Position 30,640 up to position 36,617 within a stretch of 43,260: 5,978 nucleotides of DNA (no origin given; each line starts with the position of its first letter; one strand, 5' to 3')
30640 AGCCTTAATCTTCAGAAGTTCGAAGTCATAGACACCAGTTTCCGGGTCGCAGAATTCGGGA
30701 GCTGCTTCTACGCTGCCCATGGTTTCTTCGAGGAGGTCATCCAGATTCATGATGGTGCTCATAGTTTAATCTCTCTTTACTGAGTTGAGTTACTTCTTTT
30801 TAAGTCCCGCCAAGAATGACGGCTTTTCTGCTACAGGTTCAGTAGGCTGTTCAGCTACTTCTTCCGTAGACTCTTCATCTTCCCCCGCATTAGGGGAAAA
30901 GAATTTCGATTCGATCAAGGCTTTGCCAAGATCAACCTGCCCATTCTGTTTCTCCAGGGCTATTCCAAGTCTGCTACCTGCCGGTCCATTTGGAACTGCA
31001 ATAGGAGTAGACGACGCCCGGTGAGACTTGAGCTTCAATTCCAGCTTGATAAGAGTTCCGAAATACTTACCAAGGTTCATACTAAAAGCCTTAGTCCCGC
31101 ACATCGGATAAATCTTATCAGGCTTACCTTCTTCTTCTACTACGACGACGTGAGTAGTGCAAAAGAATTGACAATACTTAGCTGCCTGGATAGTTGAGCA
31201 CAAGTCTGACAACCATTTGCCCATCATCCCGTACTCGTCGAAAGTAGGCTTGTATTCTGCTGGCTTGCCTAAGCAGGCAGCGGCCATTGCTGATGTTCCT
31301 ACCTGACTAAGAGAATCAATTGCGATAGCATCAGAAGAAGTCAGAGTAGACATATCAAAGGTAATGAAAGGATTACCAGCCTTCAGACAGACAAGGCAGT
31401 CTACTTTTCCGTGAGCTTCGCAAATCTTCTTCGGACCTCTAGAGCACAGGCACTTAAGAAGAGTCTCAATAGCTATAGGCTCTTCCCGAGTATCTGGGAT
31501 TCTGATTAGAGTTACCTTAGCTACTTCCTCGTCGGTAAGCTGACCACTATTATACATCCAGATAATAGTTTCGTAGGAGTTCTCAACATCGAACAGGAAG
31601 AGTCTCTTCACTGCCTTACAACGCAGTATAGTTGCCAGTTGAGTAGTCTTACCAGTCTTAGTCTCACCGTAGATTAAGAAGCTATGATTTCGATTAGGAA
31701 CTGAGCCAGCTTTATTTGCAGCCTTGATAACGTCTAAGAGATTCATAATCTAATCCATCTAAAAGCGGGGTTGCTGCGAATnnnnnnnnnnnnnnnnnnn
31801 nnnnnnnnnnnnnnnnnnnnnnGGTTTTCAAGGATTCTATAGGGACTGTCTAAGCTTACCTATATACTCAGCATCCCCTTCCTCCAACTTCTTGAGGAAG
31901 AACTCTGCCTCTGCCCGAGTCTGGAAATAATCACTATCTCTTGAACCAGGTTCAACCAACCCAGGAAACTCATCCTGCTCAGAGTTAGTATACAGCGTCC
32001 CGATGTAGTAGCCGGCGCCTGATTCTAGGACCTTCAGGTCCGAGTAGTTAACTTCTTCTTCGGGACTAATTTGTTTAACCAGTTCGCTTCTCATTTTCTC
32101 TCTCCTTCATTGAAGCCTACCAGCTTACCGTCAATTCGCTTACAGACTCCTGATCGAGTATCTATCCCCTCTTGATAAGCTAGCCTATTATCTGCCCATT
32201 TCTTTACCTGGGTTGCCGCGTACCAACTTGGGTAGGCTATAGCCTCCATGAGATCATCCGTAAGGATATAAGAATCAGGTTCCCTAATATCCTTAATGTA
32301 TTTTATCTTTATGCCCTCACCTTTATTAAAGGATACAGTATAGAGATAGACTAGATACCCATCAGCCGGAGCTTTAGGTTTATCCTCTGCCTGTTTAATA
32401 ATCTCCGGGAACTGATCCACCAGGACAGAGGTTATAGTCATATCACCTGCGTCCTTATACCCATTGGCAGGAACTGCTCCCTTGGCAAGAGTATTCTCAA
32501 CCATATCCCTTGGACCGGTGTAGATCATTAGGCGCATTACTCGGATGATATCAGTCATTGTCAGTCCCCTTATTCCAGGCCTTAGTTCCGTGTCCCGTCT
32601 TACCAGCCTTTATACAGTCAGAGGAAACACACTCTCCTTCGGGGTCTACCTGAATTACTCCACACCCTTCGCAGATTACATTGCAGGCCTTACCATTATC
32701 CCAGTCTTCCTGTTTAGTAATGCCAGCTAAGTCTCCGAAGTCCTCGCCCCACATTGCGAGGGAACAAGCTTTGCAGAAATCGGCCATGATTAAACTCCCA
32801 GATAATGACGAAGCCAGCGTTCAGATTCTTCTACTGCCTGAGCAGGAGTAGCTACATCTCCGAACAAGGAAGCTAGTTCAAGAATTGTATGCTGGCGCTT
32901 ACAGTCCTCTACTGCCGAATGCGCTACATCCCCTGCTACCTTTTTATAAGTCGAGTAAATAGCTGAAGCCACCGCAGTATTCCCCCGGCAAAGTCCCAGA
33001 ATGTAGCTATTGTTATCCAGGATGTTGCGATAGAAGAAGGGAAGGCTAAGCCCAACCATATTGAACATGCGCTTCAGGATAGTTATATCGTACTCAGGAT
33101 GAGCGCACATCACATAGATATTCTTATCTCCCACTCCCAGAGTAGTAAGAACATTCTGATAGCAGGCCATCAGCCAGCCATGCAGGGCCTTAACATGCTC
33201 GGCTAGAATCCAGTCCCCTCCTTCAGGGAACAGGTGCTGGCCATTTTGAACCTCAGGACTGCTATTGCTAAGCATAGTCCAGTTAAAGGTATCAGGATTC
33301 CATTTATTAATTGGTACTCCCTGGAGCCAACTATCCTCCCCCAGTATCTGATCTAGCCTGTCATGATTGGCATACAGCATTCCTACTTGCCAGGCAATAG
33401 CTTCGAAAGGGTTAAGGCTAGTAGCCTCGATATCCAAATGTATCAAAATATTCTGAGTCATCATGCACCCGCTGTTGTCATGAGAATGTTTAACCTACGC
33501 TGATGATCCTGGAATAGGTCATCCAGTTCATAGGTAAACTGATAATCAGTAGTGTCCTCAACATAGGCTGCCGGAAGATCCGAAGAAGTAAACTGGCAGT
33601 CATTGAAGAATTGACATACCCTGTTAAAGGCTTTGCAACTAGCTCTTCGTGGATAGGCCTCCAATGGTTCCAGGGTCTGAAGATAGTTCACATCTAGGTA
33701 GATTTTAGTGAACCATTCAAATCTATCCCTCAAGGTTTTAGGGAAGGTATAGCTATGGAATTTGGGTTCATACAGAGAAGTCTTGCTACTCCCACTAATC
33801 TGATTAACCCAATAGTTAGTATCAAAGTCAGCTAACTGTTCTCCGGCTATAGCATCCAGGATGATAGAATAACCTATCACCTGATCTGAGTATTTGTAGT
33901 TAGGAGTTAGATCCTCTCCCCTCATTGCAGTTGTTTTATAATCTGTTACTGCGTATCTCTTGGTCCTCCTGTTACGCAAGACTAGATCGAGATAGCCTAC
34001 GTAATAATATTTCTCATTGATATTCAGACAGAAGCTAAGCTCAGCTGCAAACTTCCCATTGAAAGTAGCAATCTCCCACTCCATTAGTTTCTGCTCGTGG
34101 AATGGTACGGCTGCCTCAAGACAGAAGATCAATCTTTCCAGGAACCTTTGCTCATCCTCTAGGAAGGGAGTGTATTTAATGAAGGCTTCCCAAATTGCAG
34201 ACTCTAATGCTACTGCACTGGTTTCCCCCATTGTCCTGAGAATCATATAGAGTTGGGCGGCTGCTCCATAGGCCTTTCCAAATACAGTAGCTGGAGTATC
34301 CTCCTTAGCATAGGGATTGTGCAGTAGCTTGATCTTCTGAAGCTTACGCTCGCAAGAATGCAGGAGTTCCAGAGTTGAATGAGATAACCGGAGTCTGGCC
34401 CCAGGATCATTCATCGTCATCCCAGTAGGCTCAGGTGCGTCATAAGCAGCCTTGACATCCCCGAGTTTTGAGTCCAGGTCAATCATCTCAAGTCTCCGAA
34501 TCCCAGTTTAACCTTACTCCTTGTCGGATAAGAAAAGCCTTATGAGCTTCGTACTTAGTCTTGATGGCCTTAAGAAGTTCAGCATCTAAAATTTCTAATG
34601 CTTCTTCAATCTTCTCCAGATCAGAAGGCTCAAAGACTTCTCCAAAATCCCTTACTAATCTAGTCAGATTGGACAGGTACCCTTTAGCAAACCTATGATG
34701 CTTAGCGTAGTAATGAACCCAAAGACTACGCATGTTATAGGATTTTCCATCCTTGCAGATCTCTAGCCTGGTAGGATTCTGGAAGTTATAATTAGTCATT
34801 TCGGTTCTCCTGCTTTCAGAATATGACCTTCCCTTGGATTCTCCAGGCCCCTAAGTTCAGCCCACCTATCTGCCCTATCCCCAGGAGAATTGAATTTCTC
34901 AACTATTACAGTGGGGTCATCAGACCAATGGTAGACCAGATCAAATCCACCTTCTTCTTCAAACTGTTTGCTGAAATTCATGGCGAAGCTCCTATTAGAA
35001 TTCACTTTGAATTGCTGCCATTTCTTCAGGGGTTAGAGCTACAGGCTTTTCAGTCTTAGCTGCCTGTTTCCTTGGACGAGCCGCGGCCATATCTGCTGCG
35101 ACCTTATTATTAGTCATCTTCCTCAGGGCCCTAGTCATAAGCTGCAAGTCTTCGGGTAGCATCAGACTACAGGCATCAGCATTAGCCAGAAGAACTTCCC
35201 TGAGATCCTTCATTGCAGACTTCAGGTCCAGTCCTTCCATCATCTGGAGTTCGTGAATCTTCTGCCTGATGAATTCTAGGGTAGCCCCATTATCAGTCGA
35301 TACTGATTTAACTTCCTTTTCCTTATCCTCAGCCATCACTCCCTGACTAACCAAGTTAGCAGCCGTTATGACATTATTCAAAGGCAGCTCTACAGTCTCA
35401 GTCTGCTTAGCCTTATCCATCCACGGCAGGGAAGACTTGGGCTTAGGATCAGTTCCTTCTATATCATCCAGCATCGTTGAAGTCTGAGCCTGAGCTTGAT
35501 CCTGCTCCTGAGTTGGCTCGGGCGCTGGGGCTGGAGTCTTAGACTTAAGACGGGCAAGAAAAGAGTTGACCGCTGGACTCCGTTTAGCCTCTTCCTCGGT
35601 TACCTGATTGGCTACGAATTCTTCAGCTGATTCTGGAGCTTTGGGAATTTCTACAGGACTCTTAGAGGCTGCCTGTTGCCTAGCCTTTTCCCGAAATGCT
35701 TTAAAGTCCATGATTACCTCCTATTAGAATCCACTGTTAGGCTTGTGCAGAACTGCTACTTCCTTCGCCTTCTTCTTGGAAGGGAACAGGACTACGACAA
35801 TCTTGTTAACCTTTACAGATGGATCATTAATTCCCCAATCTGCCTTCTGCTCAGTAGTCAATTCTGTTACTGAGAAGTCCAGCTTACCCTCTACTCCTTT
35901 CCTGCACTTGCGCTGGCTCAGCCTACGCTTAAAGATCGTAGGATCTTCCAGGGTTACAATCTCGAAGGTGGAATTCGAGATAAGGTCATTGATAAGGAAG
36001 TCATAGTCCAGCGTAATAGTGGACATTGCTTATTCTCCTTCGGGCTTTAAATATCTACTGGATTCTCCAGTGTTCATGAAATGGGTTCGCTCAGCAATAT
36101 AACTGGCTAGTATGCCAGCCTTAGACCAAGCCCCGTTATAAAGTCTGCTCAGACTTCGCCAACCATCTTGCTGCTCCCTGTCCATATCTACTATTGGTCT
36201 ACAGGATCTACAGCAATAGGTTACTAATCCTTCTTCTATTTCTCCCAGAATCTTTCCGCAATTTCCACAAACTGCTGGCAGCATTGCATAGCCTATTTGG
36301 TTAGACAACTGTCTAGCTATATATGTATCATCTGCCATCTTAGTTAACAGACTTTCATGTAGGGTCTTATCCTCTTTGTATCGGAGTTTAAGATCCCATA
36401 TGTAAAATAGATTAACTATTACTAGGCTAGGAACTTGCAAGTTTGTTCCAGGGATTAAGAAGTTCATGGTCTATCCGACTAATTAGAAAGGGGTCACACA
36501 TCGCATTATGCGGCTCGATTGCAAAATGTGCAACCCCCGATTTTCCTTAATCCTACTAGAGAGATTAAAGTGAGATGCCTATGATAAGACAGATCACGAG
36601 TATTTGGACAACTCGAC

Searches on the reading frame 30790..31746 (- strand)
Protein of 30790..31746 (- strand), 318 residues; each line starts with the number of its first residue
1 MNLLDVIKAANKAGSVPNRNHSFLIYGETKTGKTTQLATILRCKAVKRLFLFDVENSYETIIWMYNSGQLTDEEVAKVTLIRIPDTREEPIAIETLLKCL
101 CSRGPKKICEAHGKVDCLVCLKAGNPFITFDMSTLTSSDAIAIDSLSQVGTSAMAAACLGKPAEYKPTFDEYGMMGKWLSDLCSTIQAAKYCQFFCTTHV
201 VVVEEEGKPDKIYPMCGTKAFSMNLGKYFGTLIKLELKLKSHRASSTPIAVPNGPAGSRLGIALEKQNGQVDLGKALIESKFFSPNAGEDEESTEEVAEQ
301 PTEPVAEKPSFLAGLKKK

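Call 35: search_protein_families(library=pfam, proteins=[window:30790-31746:-], max_evalue=0.01)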
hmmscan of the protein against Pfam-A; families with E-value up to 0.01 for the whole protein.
window:30790-31746:- (318 aa): 1 family
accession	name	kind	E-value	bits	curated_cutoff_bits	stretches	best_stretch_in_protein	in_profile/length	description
PF13479.12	AAA_24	-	3.2e-08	34.1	27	1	20-207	2-131/195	AAA domain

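Call 36: search_protein_families(library=phrogs, proteins=[window:30790-31746:-], max_evalue=0.001)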
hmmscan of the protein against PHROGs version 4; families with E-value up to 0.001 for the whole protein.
window:30790-31746:- (318 aa): 1 family
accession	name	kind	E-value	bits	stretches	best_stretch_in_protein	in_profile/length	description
phrog_124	-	DNA, RNA and nucleotide metabolism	8.4e-25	88.9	1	12-303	33-277/382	Sak4-like ssDNA annealing protein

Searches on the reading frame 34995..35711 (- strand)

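Call 113: search_protein_families(library=phrogs, proteins=[window:34995-35711:-], max_evalue=0.001)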
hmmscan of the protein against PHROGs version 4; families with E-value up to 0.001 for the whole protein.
window:34995-35711:- (238 aa): 1 family
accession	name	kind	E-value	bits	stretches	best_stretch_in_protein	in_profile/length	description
phrog_14764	-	unknown function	3.7e-158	525.2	1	1-238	1-236/236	-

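Call 114: search_protein_families(library=pfam, proteins=[window:34995-35711:-], max_evalue=0.01)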
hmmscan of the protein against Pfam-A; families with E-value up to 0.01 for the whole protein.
window:34995-35711:- (238 aa): 1 family
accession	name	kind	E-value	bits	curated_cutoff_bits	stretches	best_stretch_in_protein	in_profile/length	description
PF03535.18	Paxillin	-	0.0094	16.2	25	0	19-79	181-241/269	Paxillin family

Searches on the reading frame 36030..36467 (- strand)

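Call 113: search_protein_families(library=phrogs, proteins=[window:36030-36467:-], max_evalue=0.001)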
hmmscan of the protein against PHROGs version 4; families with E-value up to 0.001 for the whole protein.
window:36030-36467:- (145 aa): 1 family
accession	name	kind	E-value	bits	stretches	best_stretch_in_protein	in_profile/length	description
phrog_15870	-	unknown function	2.4e-103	343.3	1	1-145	1-145/145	-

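Call 114: search_protein_families(library=pfam, proteins=[window:36030-36467:-], max_evalue=0.01)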
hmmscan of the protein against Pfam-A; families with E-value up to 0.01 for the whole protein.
window:36030-36467:- (145 aa): 0 families
